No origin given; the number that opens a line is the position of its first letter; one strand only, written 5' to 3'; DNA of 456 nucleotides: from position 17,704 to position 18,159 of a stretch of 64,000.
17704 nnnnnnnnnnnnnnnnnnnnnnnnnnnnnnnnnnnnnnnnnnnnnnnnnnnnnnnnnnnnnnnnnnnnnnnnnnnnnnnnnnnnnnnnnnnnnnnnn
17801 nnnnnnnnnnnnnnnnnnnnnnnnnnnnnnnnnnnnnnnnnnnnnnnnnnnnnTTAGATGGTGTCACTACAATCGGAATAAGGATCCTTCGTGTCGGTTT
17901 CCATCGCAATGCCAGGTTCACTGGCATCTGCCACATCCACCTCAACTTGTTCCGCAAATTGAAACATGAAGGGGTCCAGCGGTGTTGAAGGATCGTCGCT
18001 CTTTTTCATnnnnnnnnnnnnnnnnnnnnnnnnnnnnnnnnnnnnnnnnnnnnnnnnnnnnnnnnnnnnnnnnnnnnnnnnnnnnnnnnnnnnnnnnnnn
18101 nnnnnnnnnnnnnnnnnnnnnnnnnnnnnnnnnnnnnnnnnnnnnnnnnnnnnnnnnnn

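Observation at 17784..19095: Candidate microviridin-like precursor peptide downstream of its ATP-grasp ligase, followed by an attenuator-like hairpin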

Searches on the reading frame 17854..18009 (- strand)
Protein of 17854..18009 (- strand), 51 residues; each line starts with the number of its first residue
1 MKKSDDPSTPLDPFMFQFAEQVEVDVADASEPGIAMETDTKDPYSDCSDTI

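Call 3: search_protein_families(library=pfam, proteins=[window:17854-18009:-], max_evalue=1)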
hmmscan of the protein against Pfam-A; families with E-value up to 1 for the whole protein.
window:17854-18009:- (51 aa): 0 families

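Call 4: search_protein_families(library=ncbifam, proteins=[window:17854-18009:-], max_evalue=1)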
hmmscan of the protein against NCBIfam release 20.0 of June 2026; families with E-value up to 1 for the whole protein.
window:17854-18009:- (51 aa): 0 families

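Call 6: find_homologous_proteins(query=window:17854-18009:-, max_evalue=10)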
Query window:17854-18009:- (51 aa): 1 proteins with E <= 10 among 1 candidates.
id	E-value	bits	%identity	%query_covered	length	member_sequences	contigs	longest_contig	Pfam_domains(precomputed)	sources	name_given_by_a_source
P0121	7.7e-26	105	100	100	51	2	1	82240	-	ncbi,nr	ncbi:hypothetical protein IID26_00115 [Patescibacteria group bacterium]|nr:hypothetical protein [Pat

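Call 49: search_protein_representatives(protein=window:17854-18009:-)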
Query: 51 residues. Proteins with E-value up to 0.001 (for the whole library): 5; up to 1e-10: 1; up to 1e-30: 0. The best 5 are listed.
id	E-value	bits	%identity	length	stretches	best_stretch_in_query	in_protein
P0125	3.1e-13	64.5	67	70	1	1-51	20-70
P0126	7.7e-10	53.9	55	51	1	1-51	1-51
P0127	6.4e-09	51.1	-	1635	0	-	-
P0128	2.7e-06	43.0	64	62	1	13-51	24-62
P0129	5.4e-04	35.8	46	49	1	8-51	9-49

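Call 72: search_protein_families(library=padloc, proteins=[window:17854-18009:-], max_evalue=0.01)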
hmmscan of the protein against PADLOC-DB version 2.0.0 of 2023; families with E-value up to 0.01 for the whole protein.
window:17854-18009:- (51 aa): 0 families
